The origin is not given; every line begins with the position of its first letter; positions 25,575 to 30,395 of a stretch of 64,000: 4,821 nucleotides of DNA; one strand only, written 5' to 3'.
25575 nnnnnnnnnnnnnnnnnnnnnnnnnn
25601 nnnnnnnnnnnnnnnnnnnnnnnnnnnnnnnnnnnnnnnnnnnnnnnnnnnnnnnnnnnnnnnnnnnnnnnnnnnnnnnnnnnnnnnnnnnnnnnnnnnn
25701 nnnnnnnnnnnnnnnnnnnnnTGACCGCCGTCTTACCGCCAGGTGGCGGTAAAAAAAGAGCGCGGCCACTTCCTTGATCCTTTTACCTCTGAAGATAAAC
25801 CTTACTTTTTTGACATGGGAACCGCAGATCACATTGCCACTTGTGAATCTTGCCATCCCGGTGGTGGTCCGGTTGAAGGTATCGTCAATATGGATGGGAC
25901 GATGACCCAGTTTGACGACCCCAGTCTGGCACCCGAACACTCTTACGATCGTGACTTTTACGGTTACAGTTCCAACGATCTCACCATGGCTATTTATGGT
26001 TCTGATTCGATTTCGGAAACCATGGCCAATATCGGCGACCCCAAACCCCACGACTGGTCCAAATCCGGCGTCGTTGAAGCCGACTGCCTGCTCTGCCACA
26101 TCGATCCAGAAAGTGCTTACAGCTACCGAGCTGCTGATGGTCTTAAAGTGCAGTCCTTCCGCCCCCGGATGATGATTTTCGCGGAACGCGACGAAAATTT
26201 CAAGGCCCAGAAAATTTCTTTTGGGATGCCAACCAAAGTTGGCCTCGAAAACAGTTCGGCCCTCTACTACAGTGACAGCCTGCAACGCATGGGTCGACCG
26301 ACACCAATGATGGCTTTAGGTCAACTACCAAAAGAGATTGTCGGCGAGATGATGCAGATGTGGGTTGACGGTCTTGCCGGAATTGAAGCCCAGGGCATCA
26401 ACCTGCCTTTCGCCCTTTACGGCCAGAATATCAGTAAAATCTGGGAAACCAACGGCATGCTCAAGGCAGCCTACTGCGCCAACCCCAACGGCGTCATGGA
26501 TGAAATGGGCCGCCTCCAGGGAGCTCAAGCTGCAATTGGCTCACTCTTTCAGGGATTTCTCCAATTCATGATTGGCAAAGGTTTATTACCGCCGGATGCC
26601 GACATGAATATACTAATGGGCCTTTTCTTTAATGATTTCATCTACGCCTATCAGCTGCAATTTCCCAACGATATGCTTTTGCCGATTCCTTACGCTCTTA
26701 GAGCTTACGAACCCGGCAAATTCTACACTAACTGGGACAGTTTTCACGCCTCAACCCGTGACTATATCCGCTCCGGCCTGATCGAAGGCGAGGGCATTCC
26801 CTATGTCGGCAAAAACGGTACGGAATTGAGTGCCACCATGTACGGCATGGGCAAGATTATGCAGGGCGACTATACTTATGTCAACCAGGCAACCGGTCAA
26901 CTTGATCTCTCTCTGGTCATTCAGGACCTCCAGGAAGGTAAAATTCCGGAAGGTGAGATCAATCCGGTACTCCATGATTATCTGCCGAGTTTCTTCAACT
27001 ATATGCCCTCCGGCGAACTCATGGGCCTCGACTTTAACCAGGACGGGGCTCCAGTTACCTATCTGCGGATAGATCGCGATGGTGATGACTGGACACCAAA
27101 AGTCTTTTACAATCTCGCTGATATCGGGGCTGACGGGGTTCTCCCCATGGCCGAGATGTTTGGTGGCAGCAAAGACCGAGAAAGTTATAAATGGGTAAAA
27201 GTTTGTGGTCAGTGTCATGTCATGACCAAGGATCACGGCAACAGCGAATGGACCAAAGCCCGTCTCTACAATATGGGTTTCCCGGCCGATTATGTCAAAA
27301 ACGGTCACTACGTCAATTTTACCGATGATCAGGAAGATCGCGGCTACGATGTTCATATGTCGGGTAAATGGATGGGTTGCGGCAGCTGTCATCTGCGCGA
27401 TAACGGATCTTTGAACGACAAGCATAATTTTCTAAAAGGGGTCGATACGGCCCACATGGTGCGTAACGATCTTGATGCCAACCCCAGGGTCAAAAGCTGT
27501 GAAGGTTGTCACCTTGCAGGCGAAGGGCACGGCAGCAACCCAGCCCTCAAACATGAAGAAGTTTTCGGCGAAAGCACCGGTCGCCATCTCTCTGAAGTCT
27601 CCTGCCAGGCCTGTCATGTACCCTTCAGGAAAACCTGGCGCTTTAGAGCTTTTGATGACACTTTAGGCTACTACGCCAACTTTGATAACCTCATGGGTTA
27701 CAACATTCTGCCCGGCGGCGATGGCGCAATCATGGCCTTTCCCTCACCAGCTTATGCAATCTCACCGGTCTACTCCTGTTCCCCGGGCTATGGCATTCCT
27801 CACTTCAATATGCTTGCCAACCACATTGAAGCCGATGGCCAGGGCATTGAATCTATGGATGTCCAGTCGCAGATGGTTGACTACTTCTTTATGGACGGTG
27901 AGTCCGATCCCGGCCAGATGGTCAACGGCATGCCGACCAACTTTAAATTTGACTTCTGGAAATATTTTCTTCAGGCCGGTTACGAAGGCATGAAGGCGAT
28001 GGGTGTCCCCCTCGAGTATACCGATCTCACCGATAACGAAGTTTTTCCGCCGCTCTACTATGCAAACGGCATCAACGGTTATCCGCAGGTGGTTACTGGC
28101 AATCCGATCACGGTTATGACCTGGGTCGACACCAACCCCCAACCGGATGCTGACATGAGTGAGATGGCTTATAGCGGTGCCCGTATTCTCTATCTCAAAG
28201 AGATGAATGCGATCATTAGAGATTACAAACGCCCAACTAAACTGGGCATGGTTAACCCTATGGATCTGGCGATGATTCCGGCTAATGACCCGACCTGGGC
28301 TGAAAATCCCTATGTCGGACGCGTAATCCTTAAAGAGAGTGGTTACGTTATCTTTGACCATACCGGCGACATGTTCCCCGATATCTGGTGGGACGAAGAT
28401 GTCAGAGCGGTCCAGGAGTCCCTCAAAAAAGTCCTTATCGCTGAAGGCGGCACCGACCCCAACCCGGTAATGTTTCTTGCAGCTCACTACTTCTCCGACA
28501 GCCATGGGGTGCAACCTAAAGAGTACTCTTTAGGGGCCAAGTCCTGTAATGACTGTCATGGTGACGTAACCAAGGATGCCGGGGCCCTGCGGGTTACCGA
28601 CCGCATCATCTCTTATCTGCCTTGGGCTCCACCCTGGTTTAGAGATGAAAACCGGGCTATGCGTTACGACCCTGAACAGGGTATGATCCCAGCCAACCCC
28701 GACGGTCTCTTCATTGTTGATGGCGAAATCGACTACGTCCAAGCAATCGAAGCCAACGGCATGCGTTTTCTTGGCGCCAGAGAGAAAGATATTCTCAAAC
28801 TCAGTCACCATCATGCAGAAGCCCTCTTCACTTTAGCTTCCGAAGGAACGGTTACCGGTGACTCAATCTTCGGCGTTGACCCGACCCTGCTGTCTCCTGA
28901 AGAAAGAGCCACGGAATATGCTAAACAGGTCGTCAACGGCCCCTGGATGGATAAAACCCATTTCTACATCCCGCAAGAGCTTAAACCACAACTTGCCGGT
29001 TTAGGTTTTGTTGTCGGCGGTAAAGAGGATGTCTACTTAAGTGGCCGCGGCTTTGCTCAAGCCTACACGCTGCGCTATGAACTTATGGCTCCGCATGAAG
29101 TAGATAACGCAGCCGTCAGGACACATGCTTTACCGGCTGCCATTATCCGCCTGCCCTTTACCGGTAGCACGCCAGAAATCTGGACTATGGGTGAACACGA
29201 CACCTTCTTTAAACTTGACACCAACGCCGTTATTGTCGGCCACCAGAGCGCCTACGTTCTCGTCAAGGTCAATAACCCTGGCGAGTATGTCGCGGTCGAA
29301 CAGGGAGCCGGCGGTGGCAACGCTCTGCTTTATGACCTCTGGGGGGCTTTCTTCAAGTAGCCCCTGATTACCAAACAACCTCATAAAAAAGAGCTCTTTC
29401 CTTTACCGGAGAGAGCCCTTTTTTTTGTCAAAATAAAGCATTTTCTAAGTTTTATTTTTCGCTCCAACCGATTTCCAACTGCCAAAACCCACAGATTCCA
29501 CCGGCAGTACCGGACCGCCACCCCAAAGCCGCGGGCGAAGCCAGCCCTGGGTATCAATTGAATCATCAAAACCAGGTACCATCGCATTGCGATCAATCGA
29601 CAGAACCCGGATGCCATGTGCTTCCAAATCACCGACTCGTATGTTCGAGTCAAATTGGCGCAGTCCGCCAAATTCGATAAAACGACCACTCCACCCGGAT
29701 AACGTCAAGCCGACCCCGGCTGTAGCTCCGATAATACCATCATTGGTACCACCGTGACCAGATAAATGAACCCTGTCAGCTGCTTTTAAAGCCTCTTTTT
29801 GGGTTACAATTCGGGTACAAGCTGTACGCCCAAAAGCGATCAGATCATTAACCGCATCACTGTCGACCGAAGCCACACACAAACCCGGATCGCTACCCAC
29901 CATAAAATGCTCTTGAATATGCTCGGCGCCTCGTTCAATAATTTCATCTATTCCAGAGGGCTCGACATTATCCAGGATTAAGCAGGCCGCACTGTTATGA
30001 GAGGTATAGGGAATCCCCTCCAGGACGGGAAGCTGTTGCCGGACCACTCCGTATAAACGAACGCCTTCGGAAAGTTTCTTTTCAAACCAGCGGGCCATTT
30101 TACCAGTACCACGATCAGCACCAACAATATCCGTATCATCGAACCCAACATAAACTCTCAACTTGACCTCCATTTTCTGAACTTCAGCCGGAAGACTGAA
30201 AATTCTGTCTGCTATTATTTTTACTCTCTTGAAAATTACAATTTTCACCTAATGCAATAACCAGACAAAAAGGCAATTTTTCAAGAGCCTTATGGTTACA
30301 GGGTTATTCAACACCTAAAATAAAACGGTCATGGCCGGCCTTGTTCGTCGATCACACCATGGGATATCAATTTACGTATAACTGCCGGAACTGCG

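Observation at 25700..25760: In-frame TGA splits a giant multihaem cytochrome from its signal peptide; SECIS-like hairpin 8 nt downstream suggests selenocysteine or programmed read-through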

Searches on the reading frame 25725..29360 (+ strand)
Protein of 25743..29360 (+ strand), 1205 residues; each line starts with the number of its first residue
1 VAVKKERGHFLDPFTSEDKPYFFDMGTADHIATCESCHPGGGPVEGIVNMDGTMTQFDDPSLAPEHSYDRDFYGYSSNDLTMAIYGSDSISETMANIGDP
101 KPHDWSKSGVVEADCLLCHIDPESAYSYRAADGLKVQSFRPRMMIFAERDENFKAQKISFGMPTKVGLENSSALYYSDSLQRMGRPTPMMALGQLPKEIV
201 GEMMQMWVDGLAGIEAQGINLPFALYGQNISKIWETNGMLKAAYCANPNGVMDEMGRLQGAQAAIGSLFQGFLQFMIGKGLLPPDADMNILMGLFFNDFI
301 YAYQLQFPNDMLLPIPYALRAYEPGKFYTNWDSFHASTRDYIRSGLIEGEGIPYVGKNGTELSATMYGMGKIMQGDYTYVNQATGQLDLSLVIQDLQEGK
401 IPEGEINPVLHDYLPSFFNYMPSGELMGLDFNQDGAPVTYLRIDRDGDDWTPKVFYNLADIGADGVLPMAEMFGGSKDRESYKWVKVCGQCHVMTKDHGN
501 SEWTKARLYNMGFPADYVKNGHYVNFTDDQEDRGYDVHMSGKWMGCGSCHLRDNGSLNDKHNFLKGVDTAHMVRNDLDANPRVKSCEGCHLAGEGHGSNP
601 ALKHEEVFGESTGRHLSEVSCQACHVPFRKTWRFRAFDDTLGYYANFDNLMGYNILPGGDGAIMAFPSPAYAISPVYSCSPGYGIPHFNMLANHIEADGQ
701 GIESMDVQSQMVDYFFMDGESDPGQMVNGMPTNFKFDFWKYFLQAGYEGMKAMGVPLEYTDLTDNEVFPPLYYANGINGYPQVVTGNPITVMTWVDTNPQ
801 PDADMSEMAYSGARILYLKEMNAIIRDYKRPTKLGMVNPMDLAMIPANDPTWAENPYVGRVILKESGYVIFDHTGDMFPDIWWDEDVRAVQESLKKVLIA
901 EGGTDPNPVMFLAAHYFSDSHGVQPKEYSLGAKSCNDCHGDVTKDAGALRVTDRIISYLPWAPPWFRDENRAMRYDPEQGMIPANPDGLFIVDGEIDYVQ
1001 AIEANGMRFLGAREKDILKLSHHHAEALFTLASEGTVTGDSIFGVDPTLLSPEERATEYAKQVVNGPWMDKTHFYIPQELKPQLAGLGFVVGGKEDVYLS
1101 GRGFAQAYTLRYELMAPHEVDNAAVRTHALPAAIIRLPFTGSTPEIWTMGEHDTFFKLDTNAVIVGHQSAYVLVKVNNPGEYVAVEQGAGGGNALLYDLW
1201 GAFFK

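Call 18: find_related_loci(query=A1, collection=genome_contigs, flank=6000)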
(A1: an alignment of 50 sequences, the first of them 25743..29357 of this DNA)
Query A1 (1205 aa) in genome_contigs; peptide patterns used: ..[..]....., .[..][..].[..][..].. (x = any residue, [..] = any of these).
90 stretches matched a pattern; 72 encode a relative of the query (tblastn E <= 1e-3); 69 distinct loci.
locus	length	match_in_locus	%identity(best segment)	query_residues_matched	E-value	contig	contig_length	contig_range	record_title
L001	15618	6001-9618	83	1-1205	0e+0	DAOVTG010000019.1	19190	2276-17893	MAG TPA_asm: Deltaproteobacteria bacterium isolate CSMAG_1647 CSMAG_1647_k141_1898962_length_19190_cov_40.1928, whole ge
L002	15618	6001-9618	82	1-1205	0e+0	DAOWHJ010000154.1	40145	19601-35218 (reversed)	MAG TPA_asm: Pseudomonadota bacterium isolate CSMAG_2014 CSMAG_2014_k141_4327273_length_40145_cov_11.1148, whole genome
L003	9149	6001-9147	85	1-1048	0e+0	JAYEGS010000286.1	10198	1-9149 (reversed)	MAG: Pseudomonadota bacterium isolate MAG240 MAG240_286, whole genome shotgun sequence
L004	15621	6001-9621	67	1-1205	0e+0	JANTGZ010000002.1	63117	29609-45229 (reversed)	MAG: Thermodesulfobacteriota bacterium isolate bin10093 c_000000000153, whole genome shotgun sequence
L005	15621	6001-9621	66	1-1205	0e+0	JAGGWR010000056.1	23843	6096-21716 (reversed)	MAG: Candidatus Tharpella aukensis isolate AUK131 PB_MBMC_085_c_000000000340, whole genome shotgun sequence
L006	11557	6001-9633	65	1-1205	0e+0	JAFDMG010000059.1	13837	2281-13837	MAG: Deltaproteobacteria bacterium isolate WB1_Bin_44 WB1_Bin_44_scaffold_22724, whole genome shotgun sequence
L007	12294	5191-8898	60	1-1203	0e+0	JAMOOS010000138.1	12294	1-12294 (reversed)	MAG: Desulfuromonadaceae bacterium isolate 4559-240_maxbin2_scaf2bin.118 4559-240_scaffold_2775_c1, whole genome shotgun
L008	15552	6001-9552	61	1-1205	0e+0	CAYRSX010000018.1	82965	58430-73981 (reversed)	MAG TPA_asm: uncultured Desulfobulbaceae bacterium isolate binchicken_co23_241 genome assembly, contig: k141_1678396, wh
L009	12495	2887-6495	58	1-1205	0e+0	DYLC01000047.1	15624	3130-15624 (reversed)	MAG TPA_asm: Desulfobulbus propionicus isolate SulCav_AS07-7_46_38 SulCav_AS07_7_3762_length_15624_cov_22_290064, whole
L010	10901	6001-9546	61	1-1185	0e+0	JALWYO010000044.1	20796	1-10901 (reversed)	MAG: Deltaproteobacteria bacterium isolate T2_metabat1_scaf2bin.014 T2_NODE_2188_length_20796_cov_2.162611, whole genome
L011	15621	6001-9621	59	1-1203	0e+0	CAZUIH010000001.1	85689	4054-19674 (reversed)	MAG TPA_asm: uncultured Desulfobacterales bacterium isolate binchicken_co64_116 genome assembly, contig: NODE_110_length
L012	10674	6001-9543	61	1-1185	0e+0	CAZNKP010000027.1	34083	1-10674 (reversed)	MAG TPA_asm: uncultured Desulfobacterales bacterium isolate binchicken_co219_284 genome assembly, contig: k141_343630, w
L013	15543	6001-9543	60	1-1185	0e+0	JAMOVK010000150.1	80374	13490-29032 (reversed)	MAG: Deltaproteobacteria bacterium isolate PIR-30_metabat2_scaf2bin.024 PIR-30_scaffold_81_c2, whole genome shotgun sequ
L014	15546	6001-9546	60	1-1185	0e+0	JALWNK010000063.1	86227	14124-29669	MAG: Deltaproteobacteria bacterium isolate M17_metabat2_scaf2bin.252 M17_NODE_70_length_86227_cov_9.213229, whole genome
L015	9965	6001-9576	58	1-1205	0e+0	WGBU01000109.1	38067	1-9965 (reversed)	MAG: Deltaproteobacteria bacterium isolate S144_36 k151_30076, whole genome shotgun sequence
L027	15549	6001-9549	56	1-1186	0e+0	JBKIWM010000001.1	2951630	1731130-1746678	Thermodesulfobacteriota bacterium B35 contig_1, whole genome shotgun sequence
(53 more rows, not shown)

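Call 46: find_encoding_contigs(protein=window:25743-29360:+, flank=10000, max_places=3)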
Protein window:25743-29360:+ (1205 aa): 3 contigs read that carry it; 1 place shown.
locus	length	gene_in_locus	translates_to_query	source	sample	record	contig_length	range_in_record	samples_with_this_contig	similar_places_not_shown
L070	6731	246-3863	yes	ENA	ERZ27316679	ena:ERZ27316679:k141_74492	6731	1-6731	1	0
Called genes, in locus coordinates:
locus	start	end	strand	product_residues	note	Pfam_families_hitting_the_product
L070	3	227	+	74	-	?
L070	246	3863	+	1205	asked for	PF22113:Mtrc-MtrF_II-IV_dom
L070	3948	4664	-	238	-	-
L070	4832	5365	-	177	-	-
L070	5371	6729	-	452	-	?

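Call 55: search_protein_families(library=pfam, proteins=[L027:51-3191:+, L027:3328-4584:+, L027:5443-5979:+, L027:9713-10108:+, L027:10471-12885:+, L027:12893-14194:+, L027:14272-15234:+, L027:3243-3752:+], max_evalue=0.001)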
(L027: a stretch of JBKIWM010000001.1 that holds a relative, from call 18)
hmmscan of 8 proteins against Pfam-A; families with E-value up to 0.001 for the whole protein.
L027:51-3191:+ (1047 aa): 10 families
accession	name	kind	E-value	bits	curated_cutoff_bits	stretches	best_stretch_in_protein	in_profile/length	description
PF18978.5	DUF5714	-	1.5e-57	194.3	26.2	1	857-1029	1-173/173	Family of unknown function (DUF5714)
PF13847.12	Methyltransf_31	-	1e-30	106.8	27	1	534-679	3-141/145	Methyltransferase domain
PF04055.27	Radical_SAM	-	6.2e-20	72.5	29.5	1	103-240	3-147/166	Radical SAM superfamily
PF08241.18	Methyltransf_11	-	2.5e-17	63.7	21.2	1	539-642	1-95/95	Methyltransferase domain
PF13649.12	Methyltransf_25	-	6.5e-16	59.2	27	1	539-638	2-97/97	Methyltransferase domain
PF01209.24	Ubie_methyltran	-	1.5e-13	51.1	20.1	1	531-643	44-152/233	ubiE/COQ5 methyltransferase family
PF08242.18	Methyltransf_12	-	2.7e-09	38.1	30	1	539-639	1-97/98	Methyltransferase domain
PF13489.12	Methyltransf_23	-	2.3e-08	34.4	27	1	527-685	13-160/164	Methyltransferase domain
PF05148.21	Methyltransf_8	-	0.00051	20.4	27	1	599-646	114-160/219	Hypothetical methyltransferase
PF01135.25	PCMT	-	0.00069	19.9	20.3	0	535-596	74-131/210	Protein-L-isoaspartate(D-aspartate) O-methyltransferase (PCMT)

L027:3328-4584:+ (419 aa): 3 families
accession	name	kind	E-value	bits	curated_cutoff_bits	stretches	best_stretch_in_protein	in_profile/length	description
PF13487.12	HD_5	-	5.3e-32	111.4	27.2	1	220-384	3-169/170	HD domain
PF01966.28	HD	-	1e-22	81.1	22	2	232-352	2-115/116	HD domain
PF08668.18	HDOD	-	1.5e-09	38.1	22.9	0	24-69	92-135/196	HDOD domain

L027:5443-5979:+ (179 aa): 0 families

L027:9713-10108:+ (132 aa): 0 families

L027:10471-12885:+ (805 aa): 10 families
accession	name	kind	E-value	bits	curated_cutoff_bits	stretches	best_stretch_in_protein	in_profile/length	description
PF02518.31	HATPase_c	-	4.3e-24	85.5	26.4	1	542-663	2-110/111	Histidine kinase-, DNA gyrase B-, and HSP90-like ATPase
PF13185.12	GAF_2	-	6.4e-24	85.1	28.6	1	141-284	3-134/136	GAF domain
PF00072.30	Response_reg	-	3.7e-21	75.8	30.2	1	686-795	1-108/111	Response regulator receiver domain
PF01590.32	GAF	-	2.6e-18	67.3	22.4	1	150-283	10-131/133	GAF domain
PF00989.32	PAS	-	4.5e-18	65.7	22.6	1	307-414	2-111/113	PAS fold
PF08448.16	PAS_4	-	9.2e-18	64.9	23.1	2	316-414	5-103/110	PAS fold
PF13426.13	PAS_9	-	6e-14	52.6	27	1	317-418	2-103/103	PAS domain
PF13188.13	PAS_8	-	2.6e-10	40.3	21.8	1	307-347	2-42/65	PAS domain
PF00512.31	HisKA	-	3.3e-09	37.1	26.9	1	437-497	4-63/66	His Kinase A (phospho-acceptor) domain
PF13492.12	GAF_3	-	1.9e-08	35.2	27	1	148-285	8-127/129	GAF domain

L027:12893-14194:+ (434 aa): 0 families

L027:14272-15234:+ (321 aa): 0 families

L027:3243-3752:+ (170 aa): 0 families

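Call 59: predict_structure(alignment_id=A6)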
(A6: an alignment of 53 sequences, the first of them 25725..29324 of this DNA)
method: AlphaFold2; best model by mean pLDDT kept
length: 1200 residues; sequences in the alignment: 53
mean_pLDDT: 85.2   pTM: 0.85
mean pLDDT of the five models: 85.2, 83.4, 81.8, 81.0, 79.8
residues with pLDDT >= 90: 574; 70-90: 495; 50-70: 92; < 50: 39
segments of 3 or more residues with pLDDT < 50: 1-6, 514-523, 575-584, 1124-1133
pLDDT, mean of each block of 10 residues (from residue 1): 48 83 87 76 58 81 89 89 87 92 92 75 75 92 89 94 96 92 91 90 94 95 94 94 94 96 95 95 95 93 95 90 95 91 85 91 92 92 90 93 93 92 87 91 95 93 88 75 83 80 86 48 61 89 88 78 67 48 56 74 70 69 78 79 89 88 88 90 69 85 88 83 86 89 89 90 89 86 76 89 89 83 91 94 92 96 96 96 93 98 94 94 74 65 66 78 94 95 89 94 95 94 90 77 90 92 91 80 88 75 86 87 45 70 90 88 91 91 91 69
secondary structure, 60 per line:
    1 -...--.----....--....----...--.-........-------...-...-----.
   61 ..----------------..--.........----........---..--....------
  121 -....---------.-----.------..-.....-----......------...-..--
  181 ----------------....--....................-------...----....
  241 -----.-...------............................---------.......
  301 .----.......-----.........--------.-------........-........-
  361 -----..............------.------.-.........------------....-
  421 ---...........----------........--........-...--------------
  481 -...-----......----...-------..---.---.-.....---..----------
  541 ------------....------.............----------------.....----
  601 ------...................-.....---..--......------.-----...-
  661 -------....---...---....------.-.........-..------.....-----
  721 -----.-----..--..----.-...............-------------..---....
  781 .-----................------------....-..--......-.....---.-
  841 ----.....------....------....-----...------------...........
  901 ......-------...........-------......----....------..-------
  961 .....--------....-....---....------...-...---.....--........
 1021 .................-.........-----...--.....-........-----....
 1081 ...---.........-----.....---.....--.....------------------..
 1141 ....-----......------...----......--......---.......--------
elements in order (helices of 4 or more, strands of 3 or more residues): E12-15 E18-21 H33-40 E52-54 E60-62 H83-91 H96-103 H111-114 H122-125 E151-155 E161-166 H197-200 H203-222 E230-232 H257-284 H294-301 E306-312 E318-326 H344-350 E352-359 H366-379 H395-403 E416-419 H424-434 E445-452 E455-462 H490-495 E500-502 H521-525 H553-556 H563-575 H592-596 H607-624 H627-631 E639-644 E657-659 E668-671 H681-684 E693-701 E711-715 H744-758 E777-781 E787-802 H815-818 H824-829 E831-835 H845-849 H856-859 E866-869 E875-877 H890-906 E914-924 H932-937 H942-945 E961-965 E979-982 E986-989 E996-998 E1006-1010 E1013-1019 H1020-1037 E1039-1044 H1058-1062 E1064-1071 E1077-1083 E1090-1095 E1101-1105 E1109-1113 E1116-1120 E1139-1144 E1150-1155 E1162-1164 E1169-1174 E1177-1182 E1186-1192

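Call 63: fold_search(model_id=the predicted structure, library=pdb)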
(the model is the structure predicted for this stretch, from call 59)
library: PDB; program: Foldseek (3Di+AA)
matches with E <= 10: 225; with E <= 0.001: 0
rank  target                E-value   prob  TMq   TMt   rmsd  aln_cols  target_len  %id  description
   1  9mqr_A                7.0e-02  0.69  0.07  0.28  11.8       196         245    8  A8 Fab in complex with CD97 (released 2025-09-24)
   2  8vy2_A                9.6e-02  0.96  0.07  0.07   7.1       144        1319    6  Structure of mCELSR1 extracellular region containing CADH9-GAIN domains (released 2025-05-07)
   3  8ikj                  2.9e-01  0.08  0.05  0.10  19.8       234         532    8  Cryo-EM structure of the inactive CD97 (released 2024-02-14)
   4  4dlo_A                3.6e-01  0.63  0.06  0.20   7.4       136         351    7  Crystal structure of the GAIN and HormR domains of brain angiogenesis inhibitor 3 (BAI3) (released 2012-02-22)
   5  6t84                  4.5e-01  0.06  0.03  0.12  13.3       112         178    8  crystal structure of the mycobacterial trehalose monomycolate transport factor A, TtfA (released 2019-12-25)
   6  8jjm_A                5.0e-01  0.09  0.05  0.10  14.4       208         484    9  X-ray crystal structure of a multifunctional enzyme (Amy63) from Vibrio alginolyticus 63 (released 2023-09-13)
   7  3w5m                  1.2e+00  0.07  0.03  0.03  12.4        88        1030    8  Crystal Structure of Streptomyces avermitilis alpha-L-rhamnosidase (released 2013-03-20)
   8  6x4g_C                1.4e+00  0.04  0.03  0.15  17.0       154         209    8  Crystal structure of ICOS in complex with ICOS-L and an anti ICOS-L VNAR domain (released 2020-10-14)
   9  7xq8_C                1.4e+00  0.03  0.04  0.08  21.5       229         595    7  Structure of human B-cell antigen receptor of the IgM isotype (released 2022-08-17)
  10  7w2h_E                1.8e+00  0.02  0.03  0.11  13.5       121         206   12  A double cysteine variant of the sigma-1 receptor from Xenopus laevis complexed with S1RA (released 2022-03-16)
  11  7w2h_I                1.8e+00  0.02  0.03  0.11  13.9       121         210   11  A double cysteine variant of the sigma-1 receptor from Xenopus laevis complexed with S1RA (released 2022-03-16)
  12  1xmx                  1.8e+00  0.01  0.04  0.09  25.0       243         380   12  Crystal structure of protein VC1899 from Vibrio cholerae (released 2004-11-16)
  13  6m3p_C                1.9e+00  0.09  0.05  0.11  12.9       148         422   10  Crystal structure of AnkG/beta2-spectrin complex (released 2020-05-13)
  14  4qqv_D                1.9e+00  0.06  0.04  0.12  17.9       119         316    8  Extracellular domains of mouse IL-3 beta receptor (released 2014-09-03)
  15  5moj_A                1.9e+00  0.05  0.03  0.15  17.5       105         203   10  Crystal structure of IgE-Fc epsilon 3-4 (released 2018-01-10)
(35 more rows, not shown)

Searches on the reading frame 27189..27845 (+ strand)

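Call 53: search_protein_families(library=ncbifam, proteins=[window:27189-27845:+], max_evalue=10)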
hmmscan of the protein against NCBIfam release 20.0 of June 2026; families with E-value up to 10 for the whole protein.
seq(219 aa): 9 families
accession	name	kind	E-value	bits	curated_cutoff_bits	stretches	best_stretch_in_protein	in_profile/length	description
TIGR04315.1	octaheme_Shew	subfamily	1.4e-07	30.9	375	1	34-146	159-253/440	tetrathionate reductase family octaheme c-type cytochrome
TIGR03507.1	decahem_SO1788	subfamily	0.0061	15.1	209.3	1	52-144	569-661/672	OmcA/MtrC family decaheme c-type cytochrome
TIGR03153.1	cytochr_NrfH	equivalog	0.014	15.4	134.2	2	101-147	28-63/138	cytochrome c nitrite reductase small subunit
NF041781.1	mnquin_red_QrcA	equivalog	0.016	14.8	180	1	4-112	65-162/174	menaquinone reductase multiheme cytochrome c subunit QrcA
TIGR03508.1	decahem_SO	subfamily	0.053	13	192.2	1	64-144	5-78/258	DmsE family decaheme c-type cytochrome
NF041198.1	UshA_like_PCGU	equivalog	0.27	9.7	275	1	61-148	408-484/519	UshA-like (seleno)protein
NF045713.1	CxxCH_16_HmcA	equivalog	2.4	6.6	400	1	5-144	78-206/541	sulfate respiration complex hexadecaheme cytochrome HmcA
TIGR04257.1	nanowire_3heme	domain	2.9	8.1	40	1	131-144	18-31/75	c(7)-type cytochrome triheme domain-containing protein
TIGR01904.2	GSu_C4xC__C2xCH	domain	8.2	6.3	27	0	62-74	50-62/73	CxxxxCH/CxxCH domain c-type cytochrome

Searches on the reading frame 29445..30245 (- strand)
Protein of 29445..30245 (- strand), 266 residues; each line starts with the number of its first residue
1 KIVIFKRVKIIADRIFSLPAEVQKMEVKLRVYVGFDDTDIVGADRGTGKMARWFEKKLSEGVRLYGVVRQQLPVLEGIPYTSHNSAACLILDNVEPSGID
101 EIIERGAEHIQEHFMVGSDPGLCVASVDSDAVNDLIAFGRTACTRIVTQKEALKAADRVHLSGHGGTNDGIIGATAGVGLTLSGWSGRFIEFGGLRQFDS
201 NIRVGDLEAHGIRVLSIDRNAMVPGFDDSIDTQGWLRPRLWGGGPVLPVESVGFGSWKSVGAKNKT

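Call 9: search_protein_families(library=ncbifam, proteins=[window:29445-30245:-], max_evalue=0.01)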
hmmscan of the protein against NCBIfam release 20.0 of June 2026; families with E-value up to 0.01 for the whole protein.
window:29445-30245:- (266 aa): 2 families
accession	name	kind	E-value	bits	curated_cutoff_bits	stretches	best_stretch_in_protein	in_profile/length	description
NF040849.1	tRNAmod_TiaS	equivalog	4e-06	25.7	600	1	30-204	2-176/422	tRNA(Ile2) 2-agmatinylcytidine synthetase TiaS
TIGR03280.1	methan_mark_11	hypoth_equivalog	0.0047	16.1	255.8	1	30-181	134-283/292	methanogenesis marker protein 11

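Call 10: search_protein_families(library=pfam, proteins=[window:29445-30245:-], max_evalue=0.01)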
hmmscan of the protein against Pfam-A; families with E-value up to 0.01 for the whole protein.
window:29445-30245:- (266 aa): 0 families
